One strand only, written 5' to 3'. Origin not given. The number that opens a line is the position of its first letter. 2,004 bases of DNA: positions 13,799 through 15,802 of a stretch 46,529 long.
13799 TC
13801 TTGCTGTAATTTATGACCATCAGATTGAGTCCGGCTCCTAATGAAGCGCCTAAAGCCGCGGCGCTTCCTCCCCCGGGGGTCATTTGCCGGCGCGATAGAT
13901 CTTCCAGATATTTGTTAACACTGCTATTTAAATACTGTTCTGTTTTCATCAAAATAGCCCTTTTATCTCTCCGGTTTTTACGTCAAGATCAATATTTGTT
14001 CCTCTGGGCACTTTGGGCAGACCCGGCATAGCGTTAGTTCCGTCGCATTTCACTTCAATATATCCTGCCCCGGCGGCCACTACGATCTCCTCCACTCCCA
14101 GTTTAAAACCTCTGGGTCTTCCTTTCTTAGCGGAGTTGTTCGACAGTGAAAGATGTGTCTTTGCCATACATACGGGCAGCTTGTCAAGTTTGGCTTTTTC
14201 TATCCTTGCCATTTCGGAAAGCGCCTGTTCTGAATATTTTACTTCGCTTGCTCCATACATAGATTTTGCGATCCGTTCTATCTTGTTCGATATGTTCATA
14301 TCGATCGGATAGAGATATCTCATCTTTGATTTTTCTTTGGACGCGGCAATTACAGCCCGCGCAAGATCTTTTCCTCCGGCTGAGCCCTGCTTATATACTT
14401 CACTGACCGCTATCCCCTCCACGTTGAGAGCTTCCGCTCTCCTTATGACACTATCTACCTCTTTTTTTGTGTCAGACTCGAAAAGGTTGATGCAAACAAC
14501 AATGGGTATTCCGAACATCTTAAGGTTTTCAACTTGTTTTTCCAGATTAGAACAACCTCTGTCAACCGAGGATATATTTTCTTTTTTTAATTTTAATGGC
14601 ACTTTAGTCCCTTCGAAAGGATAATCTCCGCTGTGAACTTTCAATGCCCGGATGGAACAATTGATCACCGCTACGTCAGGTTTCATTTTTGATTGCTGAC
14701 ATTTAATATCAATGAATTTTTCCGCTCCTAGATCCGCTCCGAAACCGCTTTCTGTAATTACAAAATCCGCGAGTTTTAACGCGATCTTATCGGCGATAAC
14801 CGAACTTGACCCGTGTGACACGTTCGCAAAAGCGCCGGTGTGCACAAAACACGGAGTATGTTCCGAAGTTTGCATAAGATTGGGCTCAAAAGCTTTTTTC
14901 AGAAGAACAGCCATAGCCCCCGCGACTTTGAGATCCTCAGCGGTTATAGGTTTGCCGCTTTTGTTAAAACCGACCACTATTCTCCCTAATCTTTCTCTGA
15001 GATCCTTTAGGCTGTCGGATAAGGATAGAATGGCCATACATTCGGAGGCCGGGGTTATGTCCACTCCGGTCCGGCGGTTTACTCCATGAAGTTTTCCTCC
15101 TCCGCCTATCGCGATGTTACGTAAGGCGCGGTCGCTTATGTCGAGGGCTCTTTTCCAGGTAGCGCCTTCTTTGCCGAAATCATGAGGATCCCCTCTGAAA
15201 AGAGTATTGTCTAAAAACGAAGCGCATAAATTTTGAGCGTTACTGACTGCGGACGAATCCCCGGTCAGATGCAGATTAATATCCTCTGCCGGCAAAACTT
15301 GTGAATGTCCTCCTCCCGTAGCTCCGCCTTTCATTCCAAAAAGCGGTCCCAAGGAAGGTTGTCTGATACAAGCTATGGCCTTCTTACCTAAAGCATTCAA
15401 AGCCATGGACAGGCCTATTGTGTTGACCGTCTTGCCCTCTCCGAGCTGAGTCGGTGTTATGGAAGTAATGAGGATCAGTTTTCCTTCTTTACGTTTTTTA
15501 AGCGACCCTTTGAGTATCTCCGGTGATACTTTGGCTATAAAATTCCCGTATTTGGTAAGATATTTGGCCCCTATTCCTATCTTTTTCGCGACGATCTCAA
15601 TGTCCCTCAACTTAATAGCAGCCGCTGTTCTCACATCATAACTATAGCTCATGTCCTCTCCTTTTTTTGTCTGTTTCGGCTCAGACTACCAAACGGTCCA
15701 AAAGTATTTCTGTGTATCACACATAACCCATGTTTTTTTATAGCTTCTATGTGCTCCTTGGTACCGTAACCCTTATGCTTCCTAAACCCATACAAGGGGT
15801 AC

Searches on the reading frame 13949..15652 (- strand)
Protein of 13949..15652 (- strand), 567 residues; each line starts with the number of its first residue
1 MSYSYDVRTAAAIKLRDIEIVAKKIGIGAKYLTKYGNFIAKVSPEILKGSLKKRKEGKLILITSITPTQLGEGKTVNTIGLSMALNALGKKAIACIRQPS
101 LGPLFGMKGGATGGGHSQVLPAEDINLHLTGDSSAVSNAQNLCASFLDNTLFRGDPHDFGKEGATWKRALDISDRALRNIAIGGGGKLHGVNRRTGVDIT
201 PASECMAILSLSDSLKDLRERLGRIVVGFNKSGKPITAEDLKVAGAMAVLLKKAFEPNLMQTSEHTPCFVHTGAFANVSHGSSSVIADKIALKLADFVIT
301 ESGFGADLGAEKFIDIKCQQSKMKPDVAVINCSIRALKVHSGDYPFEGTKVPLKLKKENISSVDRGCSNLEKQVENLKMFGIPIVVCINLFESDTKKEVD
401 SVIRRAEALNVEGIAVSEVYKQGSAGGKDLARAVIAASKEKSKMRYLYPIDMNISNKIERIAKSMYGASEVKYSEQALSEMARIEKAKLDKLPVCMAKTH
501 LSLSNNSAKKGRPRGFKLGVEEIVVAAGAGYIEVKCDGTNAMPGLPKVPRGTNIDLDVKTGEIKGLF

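Call 8: search_protein_families(library=ncbifam, proteins=[window:13949-15652:-])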
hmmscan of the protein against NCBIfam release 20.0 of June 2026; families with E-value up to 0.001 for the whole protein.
window:13949-15652:- (567 aa): 3 families
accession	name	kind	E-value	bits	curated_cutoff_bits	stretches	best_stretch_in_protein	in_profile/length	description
NF010030.0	PRK13505.1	equivalog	9.4e-209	694.4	652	1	5-567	4-557/557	formate--tetrahydrofolate ligase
NF010031.0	PRK13506.1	equivalog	9.2e-194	645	800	1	7-566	5-577/578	formate--tetrahydrofolate ligase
NF010032.0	PRK13507.1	equivalog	1.2e-165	552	938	1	5-567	11-587/587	formate--tetrahydrofolate ligase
